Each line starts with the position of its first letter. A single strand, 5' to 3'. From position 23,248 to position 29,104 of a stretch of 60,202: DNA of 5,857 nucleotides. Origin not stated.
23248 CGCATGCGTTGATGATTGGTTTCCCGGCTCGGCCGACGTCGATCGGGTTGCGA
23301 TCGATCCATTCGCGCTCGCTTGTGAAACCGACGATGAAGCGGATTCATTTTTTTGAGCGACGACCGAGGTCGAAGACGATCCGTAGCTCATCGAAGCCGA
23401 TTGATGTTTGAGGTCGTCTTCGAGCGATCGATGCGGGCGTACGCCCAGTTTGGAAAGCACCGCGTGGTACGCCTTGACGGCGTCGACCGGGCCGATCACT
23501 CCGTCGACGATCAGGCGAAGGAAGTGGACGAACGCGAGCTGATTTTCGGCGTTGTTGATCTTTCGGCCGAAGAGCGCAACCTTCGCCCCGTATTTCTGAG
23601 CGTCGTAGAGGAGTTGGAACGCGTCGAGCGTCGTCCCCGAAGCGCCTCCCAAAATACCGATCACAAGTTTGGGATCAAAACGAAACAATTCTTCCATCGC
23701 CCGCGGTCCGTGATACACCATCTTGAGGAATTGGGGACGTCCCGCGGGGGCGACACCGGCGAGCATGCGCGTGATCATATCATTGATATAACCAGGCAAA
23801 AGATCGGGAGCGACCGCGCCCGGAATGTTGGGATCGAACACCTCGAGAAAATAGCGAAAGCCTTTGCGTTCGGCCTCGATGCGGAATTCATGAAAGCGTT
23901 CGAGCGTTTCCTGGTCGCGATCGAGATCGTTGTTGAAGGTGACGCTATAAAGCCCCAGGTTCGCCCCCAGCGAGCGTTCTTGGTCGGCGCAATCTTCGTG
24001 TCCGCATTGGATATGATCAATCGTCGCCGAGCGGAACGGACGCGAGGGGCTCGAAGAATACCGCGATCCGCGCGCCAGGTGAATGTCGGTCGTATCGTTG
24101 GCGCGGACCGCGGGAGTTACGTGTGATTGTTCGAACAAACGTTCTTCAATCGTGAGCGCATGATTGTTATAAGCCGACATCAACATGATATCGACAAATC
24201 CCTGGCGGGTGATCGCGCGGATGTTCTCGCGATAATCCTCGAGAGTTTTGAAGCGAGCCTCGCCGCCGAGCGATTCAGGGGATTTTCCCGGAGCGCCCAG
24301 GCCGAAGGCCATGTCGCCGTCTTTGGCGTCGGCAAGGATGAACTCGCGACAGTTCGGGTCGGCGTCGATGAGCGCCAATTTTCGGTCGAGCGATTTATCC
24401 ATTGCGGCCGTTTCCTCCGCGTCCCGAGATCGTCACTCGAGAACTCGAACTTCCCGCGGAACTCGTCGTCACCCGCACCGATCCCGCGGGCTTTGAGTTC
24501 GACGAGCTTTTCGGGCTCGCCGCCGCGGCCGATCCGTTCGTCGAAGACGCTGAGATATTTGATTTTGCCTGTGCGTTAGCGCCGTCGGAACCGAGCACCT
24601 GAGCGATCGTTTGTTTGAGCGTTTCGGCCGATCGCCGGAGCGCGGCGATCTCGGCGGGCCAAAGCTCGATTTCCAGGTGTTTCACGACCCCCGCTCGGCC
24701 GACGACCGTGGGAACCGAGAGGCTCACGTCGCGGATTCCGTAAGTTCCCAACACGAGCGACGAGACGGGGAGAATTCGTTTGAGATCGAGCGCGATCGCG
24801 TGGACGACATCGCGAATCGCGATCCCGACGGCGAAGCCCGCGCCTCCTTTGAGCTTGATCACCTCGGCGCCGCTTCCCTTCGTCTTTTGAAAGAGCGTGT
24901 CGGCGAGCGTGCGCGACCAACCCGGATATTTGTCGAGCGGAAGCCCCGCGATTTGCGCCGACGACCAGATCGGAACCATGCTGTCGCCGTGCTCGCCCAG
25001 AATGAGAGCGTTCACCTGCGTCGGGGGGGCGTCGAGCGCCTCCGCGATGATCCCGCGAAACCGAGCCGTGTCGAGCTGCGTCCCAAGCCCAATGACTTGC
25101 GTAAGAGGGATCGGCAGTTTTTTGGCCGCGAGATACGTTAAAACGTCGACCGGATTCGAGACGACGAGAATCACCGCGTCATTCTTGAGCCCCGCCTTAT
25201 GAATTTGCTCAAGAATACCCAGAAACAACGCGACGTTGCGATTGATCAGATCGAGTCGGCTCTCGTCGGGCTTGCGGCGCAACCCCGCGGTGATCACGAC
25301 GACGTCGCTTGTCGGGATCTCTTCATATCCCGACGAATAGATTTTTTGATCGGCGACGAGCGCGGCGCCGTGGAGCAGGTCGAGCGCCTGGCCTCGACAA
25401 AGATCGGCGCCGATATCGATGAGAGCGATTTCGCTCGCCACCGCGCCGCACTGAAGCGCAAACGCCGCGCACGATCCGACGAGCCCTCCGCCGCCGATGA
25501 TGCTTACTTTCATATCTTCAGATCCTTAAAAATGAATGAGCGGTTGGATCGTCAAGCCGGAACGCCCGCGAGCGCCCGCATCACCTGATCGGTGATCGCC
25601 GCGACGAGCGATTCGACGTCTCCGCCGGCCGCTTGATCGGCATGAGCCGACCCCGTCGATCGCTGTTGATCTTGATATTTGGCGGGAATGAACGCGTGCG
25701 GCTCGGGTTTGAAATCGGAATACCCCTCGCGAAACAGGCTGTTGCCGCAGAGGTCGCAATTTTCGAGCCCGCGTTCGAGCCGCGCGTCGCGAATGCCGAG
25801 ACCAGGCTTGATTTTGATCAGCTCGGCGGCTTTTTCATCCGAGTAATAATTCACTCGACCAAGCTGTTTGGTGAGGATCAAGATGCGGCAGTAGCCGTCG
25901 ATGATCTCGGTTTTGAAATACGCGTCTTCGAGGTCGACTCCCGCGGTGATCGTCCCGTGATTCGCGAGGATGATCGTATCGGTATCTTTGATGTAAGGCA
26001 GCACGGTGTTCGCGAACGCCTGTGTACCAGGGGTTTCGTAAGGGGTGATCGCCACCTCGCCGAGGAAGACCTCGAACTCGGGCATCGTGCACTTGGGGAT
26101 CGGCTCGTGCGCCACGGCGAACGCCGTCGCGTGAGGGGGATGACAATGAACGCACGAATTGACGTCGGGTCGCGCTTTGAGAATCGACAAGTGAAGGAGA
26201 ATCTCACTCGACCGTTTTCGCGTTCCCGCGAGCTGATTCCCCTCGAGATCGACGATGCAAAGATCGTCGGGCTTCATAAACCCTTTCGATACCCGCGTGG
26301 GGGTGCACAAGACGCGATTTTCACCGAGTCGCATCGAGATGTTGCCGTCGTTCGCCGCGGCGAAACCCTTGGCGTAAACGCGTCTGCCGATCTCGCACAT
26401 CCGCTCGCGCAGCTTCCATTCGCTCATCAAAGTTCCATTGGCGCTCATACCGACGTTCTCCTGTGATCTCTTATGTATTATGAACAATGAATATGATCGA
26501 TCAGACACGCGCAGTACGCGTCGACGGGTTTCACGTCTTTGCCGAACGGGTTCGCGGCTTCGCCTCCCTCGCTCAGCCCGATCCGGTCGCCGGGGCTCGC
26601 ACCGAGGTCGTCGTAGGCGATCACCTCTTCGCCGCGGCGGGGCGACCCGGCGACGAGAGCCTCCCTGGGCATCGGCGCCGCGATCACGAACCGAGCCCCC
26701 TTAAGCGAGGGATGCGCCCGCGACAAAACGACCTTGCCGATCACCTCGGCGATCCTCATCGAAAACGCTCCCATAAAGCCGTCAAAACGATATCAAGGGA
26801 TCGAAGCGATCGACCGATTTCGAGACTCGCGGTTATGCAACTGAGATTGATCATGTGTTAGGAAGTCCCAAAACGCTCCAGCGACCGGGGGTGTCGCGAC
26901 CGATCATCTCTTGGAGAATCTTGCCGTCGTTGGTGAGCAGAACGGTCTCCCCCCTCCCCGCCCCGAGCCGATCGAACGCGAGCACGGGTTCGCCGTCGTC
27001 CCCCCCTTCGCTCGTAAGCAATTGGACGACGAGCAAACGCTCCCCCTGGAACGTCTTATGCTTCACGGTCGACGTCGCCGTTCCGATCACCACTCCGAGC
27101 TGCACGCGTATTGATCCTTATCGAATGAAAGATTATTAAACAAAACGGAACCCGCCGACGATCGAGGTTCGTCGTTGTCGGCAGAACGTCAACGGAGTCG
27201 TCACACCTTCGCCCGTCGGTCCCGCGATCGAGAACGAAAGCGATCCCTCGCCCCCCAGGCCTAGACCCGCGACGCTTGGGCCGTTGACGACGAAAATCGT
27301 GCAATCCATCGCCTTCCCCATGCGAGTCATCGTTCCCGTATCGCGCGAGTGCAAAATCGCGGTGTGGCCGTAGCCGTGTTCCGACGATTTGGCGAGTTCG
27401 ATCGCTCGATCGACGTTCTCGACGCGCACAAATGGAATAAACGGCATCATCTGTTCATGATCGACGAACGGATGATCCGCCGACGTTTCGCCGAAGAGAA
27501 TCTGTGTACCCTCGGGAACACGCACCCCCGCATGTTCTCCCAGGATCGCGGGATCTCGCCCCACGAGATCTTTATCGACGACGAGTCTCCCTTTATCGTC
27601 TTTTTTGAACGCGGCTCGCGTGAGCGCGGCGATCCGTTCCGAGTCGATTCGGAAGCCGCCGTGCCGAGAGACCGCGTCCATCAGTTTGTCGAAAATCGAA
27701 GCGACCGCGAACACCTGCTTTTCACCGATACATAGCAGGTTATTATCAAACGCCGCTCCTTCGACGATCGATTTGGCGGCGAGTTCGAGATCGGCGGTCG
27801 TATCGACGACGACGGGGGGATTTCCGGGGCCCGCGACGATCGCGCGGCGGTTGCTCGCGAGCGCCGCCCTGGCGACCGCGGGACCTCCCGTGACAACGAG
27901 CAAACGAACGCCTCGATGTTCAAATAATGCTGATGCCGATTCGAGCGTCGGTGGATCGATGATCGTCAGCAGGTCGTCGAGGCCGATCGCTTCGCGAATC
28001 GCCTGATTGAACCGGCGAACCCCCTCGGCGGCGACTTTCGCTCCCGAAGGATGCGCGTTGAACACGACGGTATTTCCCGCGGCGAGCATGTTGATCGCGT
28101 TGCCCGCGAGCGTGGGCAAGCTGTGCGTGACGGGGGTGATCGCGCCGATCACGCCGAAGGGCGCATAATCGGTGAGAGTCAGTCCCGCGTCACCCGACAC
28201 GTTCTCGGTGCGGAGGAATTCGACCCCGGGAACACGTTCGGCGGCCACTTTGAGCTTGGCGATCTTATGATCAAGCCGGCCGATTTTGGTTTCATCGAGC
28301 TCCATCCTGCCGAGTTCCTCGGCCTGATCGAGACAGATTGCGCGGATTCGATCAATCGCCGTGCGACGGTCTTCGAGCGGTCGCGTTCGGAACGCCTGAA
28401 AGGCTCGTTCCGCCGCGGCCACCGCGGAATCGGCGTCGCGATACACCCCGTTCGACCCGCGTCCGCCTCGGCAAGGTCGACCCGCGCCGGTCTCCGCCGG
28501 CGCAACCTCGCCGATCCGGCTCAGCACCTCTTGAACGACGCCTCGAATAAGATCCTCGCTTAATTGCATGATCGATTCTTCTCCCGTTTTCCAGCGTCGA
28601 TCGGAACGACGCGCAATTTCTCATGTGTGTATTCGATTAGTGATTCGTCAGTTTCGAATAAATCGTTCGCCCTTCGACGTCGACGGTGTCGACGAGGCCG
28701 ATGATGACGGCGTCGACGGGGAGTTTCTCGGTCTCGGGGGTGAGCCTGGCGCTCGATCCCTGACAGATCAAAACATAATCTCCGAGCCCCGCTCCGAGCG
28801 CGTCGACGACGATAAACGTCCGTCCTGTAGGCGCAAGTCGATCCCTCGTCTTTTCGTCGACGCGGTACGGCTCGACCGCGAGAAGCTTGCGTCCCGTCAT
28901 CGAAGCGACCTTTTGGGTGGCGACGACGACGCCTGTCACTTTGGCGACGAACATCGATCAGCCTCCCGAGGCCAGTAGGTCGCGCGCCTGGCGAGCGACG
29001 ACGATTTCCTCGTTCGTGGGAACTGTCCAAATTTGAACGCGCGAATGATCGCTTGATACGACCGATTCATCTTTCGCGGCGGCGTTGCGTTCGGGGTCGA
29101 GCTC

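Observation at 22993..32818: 13-gene bacterial microcompartment (metabolosome) operon with PVM-type architecture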

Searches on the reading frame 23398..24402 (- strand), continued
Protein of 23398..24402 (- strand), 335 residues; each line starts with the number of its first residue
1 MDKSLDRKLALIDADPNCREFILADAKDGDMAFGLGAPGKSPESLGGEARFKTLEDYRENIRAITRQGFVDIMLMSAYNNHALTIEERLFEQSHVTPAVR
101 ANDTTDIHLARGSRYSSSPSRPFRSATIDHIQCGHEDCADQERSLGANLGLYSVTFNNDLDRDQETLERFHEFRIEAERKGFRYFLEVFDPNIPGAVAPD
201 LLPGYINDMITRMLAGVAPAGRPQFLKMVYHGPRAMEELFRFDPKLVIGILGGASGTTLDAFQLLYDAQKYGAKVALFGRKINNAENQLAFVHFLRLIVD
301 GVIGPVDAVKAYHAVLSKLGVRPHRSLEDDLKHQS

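Call 79: find_homologous_proteins(query=L034:2984-4246:+)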
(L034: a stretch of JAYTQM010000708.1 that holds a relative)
Query L034:2984-4246:+ (421 aa): 7973 proteins with E <= 0.001 among 8000 candidates; the best 120 are listed.
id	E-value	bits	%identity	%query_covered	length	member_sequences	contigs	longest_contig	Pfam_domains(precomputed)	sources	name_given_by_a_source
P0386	1.6e-250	849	90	100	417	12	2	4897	-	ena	-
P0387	3.1e-248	842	90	100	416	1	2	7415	-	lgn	-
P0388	2.0e-217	740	80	100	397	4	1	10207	-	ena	-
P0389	1.7e-216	737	79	100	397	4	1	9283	-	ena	-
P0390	1.8e-215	734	79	100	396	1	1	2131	-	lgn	-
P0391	4.4e-215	733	79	100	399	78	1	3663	-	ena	-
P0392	1.9e-214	731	79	100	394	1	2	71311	-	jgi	jgi:hypothetical protein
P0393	2.5e-213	727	78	100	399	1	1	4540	-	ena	-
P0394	4.2e-213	726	79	100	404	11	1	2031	-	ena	-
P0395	9.1e-206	702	76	100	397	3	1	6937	-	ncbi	-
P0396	1.1e-200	685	72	100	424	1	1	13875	-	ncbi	-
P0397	5.5e-195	666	73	99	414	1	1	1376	-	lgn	-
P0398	2.1e-194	665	70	100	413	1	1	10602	-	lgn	-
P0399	2.6e-193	661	72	100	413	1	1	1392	-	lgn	-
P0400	4.0e-192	657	69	100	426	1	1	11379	-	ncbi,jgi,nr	ncbi:MAG: hypothetical protein GXP27_03015 [Planctomycetes bacterium]|nr:hypothetical protein [Planc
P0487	6.0e-178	610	68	99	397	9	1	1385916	-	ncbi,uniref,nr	ncbi:hypothetical protein CA54_45540 [Symmachiella macrocystis]|uniref:Fructose-bisphosphate aldolas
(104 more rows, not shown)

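Call 80: find_encoding_contigs(protein=P0487, flank=10000, max_places=1)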
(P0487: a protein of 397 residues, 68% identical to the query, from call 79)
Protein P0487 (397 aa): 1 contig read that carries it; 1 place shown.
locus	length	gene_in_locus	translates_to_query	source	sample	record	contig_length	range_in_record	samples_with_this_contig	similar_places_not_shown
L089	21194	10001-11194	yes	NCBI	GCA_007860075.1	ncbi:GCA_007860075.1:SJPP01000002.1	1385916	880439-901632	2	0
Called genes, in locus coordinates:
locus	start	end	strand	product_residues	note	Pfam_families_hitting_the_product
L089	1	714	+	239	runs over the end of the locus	PF00551:Formyl_trans_N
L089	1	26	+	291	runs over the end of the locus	-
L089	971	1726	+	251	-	PF08220:HTH_DeoR, PF08279:HTH_11 (weak), PF00455:DeoRC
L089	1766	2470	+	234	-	PF06130:PTAC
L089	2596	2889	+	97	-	PF00936:BMC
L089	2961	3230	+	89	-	PF00936:BMC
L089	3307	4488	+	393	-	PF00871:Acetate_kinase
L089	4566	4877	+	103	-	PF03319:EutN_CcmL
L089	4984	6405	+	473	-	PF00171:Aldedh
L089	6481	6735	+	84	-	PF03319:EutN_CcmL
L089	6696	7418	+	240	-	-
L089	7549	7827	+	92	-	PF03319:EutN_CcmL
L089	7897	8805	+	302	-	PF00596:Aldolase_II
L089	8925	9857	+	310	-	PF00056:Ldh_1_N, PF02866:Ldh_1_C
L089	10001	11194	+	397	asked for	-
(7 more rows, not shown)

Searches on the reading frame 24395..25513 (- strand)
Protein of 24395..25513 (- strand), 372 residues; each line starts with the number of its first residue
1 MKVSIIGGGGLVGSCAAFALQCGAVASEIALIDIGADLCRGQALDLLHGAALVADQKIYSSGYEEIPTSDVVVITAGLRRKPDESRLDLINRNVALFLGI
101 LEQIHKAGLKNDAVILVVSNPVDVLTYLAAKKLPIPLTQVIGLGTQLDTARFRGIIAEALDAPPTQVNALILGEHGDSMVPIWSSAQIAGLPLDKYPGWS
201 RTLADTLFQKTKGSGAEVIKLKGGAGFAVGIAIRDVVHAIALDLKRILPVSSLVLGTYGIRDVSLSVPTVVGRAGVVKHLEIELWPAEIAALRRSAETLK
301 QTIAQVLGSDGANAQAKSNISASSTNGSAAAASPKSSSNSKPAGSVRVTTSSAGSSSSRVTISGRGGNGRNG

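Call 4: search_protein_families(library=pfam, proteins=[window:24395-25513:-], max_evalue=0.01)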
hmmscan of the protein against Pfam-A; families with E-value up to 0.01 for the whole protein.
window:24395-25513:- (372 aa): 2 families
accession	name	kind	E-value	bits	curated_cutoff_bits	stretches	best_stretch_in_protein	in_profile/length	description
PF00056.29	Ldh_1_N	-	3e-34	118.5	27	1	1-142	1-141/141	lactate/malate dehydrogenase, NAD binding domain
PF02866.23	Ldh_1_C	-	1.4e-31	110.3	22.6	1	145-306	1-170/174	lactate/malate dehydrogenase, alpha/beta C-terminal domain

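Call 8: search_protein_families(library=ncbifam, proteins=[window:24395-25513:-], max_evalue=0.01)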
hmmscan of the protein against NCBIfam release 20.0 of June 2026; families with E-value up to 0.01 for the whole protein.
window:24395-25513:- (372 aa): 11 families
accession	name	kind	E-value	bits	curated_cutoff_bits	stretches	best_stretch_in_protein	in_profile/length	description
TIGR01771.1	L-LDH-NAD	equivalog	1.6e-84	283.8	303.55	1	8-301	3-299/299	L-lactate dehydrogenase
NF004863.0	PRK06223.1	subfamily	4.5e-82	275.7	283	1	1-306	4-307/313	malate dehydrogenase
NF000824.0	PRK00066.1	subfamily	2.2e-81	273.6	339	1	2-306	8-314/316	L-lactate dehydrogenase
TIGR01763.1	MalateDH_bact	equivalog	2.2e-65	220.9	351.85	1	1-303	2-302/305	malate dehydrogenase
NF041314.1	Malate_DH_Halo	equivalog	2.1e-54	184.8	550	1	2-303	3-300/304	malate dehydrogenase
TIGR01772.1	MDH_euk_gproteo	equivalog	1.2e-22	80.7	273.05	1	2-305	1-306/313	malate dehydrogenase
TIGR01759.1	MalateDH-SF1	subfamily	8.5e-16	57.8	345.65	1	2-286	5-309/327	malate dehydrogenase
NF003916.0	PRK05442.1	equivalog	2.1e-14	53.2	271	1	2-285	7-304/328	malate dehydrogenase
TIGR01758.1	MDH_euk_cyt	equivalog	2.7e-09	37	470.4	1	66-189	73-196/324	malate dehydrogenase, NAD-dependent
TIGR01756.1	LDH_protist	equivalog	2e-06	27.2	486.25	1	38-188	29-180/313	lactate dehydrogenase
TIGR01757.1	Malate-DH_plant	equivalog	2.9e-06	26.2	598.3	1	52-244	104-297/387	malate dehydrogenase, NADP-dependent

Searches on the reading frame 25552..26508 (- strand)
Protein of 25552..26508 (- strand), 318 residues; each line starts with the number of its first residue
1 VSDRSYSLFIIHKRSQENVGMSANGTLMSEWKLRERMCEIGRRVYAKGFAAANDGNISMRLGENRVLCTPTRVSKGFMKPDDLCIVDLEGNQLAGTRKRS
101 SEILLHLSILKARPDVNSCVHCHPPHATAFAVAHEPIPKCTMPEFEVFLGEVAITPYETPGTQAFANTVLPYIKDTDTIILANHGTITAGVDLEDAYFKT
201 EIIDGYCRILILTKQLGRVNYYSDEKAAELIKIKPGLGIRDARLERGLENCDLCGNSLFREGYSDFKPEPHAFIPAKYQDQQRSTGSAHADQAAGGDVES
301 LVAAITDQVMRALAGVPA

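Call 4: search_protein_families(library=pfam, proteins=[window:25552-26508:-], max_evalue=0.01)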
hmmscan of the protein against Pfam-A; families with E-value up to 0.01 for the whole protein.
window:25552-26508:- (318 aa): 1 family
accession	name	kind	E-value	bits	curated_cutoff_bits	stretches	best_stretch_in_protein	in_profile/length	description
PF00596.27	Aldolase_II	-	8.8e-49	166.3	22.2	1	35-210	1-182/183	Class II Aldolase and Adducin N-terminal domain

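Call 8: search_protein_families(library=ncbifam, proteins=[window:25552-26508:-], max_evalue=0.01)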
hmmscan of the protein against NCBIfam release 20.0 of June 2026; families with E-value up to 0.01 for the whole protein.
window:25552-26508:- (318 aa): 31 families (the best 25 are shown)
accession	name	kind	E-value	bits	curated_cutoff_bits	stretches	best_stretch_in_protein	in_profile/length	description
NF043034.1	OxoTetrPhDc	equivalog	4.2e-38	131.2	250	1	30-230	2-204/205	3-oxo-tetronate 4-phosphate decarboxylase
NF040649.1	FucA_Meth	equivalog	6.4e-34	117.4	250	1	36-214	5-177/179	L-fuculose phosphate aldolase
NF006208.0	PRK08333.1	equivalog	4.5e-32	111.3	267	1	34-212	6-182/189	aldolase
NF005123.0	PRK06557.1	subfamily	6.6e-31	107.7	251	1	32-226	11-208/223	L-ribulose-5-phosphate 4-epimerase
NF005302.0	PRK06833.1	equivalog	5.9e-29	101.1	264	1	32-232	5-205/214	L-fuculose-phosphate aldolase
NF053831.1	RU1PAldHalo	equivalog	2.7e-27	95.6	300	1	51-228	21-197/208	ribulose-1-phosphate aldolase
NF006413.0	PRK08660.1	equivalog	5.6e-26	91.5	203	1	35-217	4-181/184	aldolase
NF004527.0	PRK05874.1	equivalog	4.7e-24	85.1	308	1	44-217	18-193/218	L-fuculose-phosphate aldolase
NF005984.0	PRK08087.1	subfamily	9e-22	77.9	264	1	30-203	3-174/215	L-fuculose-phosphate aldolase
TIGR01086.1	fucA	equivalog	8e-21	74.8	400.25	1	48-204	20-174/214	L-fuculose-phosphate aldolase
TIGR03328.1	salvage_mtnB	equivalog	2.2e-20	73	137.05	1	37-204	1-182/194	methylthioribulose 1-phosphate dehydratase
NF006672.0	PRK09220.1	equivalog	7.4e-19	67.9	226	1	31-147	9-124/209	methylthioribulose 1-phosphate dehydratase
NF006047.0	PRK08193.1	subfamily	1.9e-17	63.6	257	1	35-216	7-202/231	L-ribulose-5-phosphate 4-epimerase AraD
NF004979.0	PRK06357.1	equivalog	2.3e-16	59.8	216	1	34-209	7-194/221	hypothetical protein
NF002963.0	PRK03634.1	equivalog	1.8e-15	56.8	170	2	100-220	115-248/274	rhamnulose-1-phosphate aldolase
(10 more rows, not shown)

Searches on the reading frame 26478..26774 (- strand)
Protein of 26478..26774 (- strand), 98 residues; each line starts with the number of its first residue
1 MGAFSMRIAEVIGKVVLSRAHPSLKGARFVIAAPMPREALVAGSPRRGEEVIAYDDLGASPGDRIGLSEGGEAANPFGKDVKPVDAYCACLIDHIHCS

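Call 4: search_protein_families(library=pfam, proteins=[window:26478-26774:-], max_evalue=0.01)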
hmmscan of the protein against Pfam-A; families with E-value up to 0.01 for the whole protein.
window:26478-26774:- (98 aa): 1 family
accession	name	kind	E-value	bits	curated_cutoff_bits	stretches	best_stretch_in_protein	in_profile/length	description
PF03319.19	EutN_CcmL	-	3.6e-20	72.7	25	1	6-93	1-83/83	Ethanolamine utilisation protein EutN/carboxysome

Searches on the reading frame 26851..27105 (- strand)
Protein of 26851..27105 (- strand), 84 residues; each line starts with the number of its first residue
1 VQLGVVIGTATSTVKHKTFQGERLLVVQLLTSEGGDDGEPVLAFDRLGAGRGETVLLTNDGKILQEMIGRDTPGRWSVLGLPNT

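Call 4: search_protein_families(library=pfam, proteins=[window:26851-27105:-], max_evalue=0.01)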
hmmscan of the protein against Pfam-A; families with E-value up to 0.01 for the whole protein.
window:26851-27105:- (84 aa): 1 family
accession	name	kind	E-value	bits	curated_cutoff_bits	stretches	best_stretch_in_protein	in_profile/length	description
PF03319.19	EutN_CcmL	-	3.2e-19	69.6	25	1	1-81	1-81/83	Ethanolamine utilisation protein EutN/carboxysome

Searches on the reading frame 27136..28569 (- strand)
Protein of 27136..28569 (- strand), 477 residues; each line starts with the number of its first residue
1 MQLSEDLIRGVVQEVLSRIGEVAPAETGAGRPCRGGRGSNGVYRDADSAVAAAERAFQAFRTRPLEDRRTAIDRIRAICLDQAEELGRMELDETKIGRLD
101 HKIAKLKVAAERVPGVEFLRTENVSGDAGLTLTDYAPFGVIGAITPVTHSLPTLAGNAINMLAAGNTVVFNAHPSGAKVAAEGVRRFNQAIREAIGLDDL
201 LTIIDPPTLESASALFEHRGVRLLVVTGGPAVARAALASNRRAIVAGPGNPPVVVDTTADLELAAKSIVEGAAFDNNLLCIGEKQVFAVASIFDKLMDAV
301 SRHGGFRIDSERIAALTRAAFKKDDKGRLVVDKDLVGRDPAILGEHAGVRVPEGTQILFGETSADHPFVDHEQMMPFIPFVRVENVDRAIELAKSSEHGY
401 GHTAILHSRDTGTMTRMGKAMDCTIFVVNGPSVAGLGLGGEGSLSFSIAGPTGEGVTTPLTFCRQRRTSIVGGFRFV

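Call 4: search_protein_families(library=pfam, proteins=[window:27136-28569:-], max_evalue=0.01)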
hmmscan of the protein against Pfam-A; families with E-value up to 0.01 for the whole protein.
window:27136-28569:- (477 aa): 1 family
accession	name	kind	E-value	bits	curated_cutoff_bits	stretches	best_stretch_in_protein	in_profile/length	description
PF00171.27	Aldedh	-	1.9e-34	119.4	23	2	43-300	28-289/461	Aldehyde dehydrogenase family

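Call 8: search_protein_families(library=ncbifam, proteins=[window:27136-28569:-], max_evalue=0.01)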
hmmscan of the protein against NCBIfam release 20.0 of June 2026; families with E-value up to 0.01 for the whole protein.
window:27136-28569:- (477 aa): 40 families (the best 25 are shown)
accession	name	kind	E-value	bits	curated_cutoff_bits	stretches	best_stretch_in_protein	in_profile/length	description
NF011927.0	PRK15398.1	subfamily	5.7e-176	585.7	403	1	6-476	4-464/465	aldehyde dehydrogenase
NF010378.0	PRK13805.1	equivalog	3e-60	204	951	1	46-435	16-409/872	bifunctional acetaldehyde-CoA/alcohol dehydrogenase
TIGR02518.1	EutH_ACDH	equivalog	1.7e-49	169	620.1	1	70-439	34-405/488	acetaldehyde dehydrogenase (acetylating)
NF047625.1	AcylSulfactDhSauS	equivalog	5.1e-39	134.4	600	1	52-449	12-414/464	acylating sulfoacetaldehyde dehydrogenase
NF040648.1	lactal_redase_Meth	equivalog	8.9e-19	67.8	650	2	99-300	94-294/463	lactaldehyde dehydrogenase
NF010000.0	PRK13473.1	subfamily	4.8e-17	61.7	615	1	44-429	39-433/475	aminobutyraldehyde dehydrogenase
TIGR02299.1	HpaE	equivalog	1.3e-16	60.2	638.35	1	40-301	34-299/488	5-carboxymethyl-2-hydroxymuconate semialdehyde dehydrogenase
NF050084.1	pip_6_carb_DH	equivalog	1.3e-15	57.3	730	1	44-439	19-433/475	L-piperidine-6-carboxylate dehydrogenase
NF002852.0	PRK03137.1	subfamily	7.2e-15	54.8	648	1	42-418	71-459/514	L-glutamate gamma-semialdehyde dehydrogenase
NF042993.1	AlphKGSA_gudD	equivalog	9.3e-15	54.3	770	1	42-299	40-302/481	alpha-ketoglutaric semialdehyde dehydrogenase GucD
NF052305.1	DioxValDhHalo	equivalog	1.9e-14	53.5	750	1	44-301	43-305/483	2,5-dioxovalerate dehydrogenase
NF006916.0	PRK09407.1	equivalog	3.8e-14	52.2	521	1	41-301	53-318/526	succinic semialdehyde dehydrogenase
TIGR03250.1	PhnAcAld_DH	equivalog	5.1e-14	51.8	635.65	1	137-420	138-420/472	phosphonoacetaldehyde dehydrogenase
NF006992.0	PRK09457.1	subfamily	2.2e-13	49.7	514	1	40-291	33-288/487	succinylglutamate-semialdehyde dehydrogenase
NF010575.0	PRK13968.1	equivalog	7.7e-13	48.4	855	1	44-433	29-424/462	succinate-semialdehyde dehydrogenase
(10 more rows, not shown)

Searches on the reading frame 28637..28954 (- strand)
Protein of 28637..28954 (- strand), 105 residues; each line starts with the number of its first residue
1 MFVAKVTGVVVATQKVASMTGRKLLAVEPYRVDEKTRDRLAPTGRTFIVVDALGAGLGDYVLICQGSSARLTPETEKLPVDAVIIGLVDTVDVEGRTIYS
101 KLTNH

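Call 3: search_protein_families(library=pfam, proteins=[window:28637-28954:-], max_evalue=0.01)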
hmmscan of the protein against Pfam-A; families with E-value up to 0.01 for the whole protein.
window:28637-28954:- (105 aa): 1 family
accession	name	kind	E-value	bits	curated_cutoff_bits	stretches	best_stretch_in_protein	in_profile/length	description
PF03319.19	EutN_CcmL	-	9.6e-27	93.8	25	1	1-89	1-83/83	Ethanolamine utilisation protein EutN/carboxysome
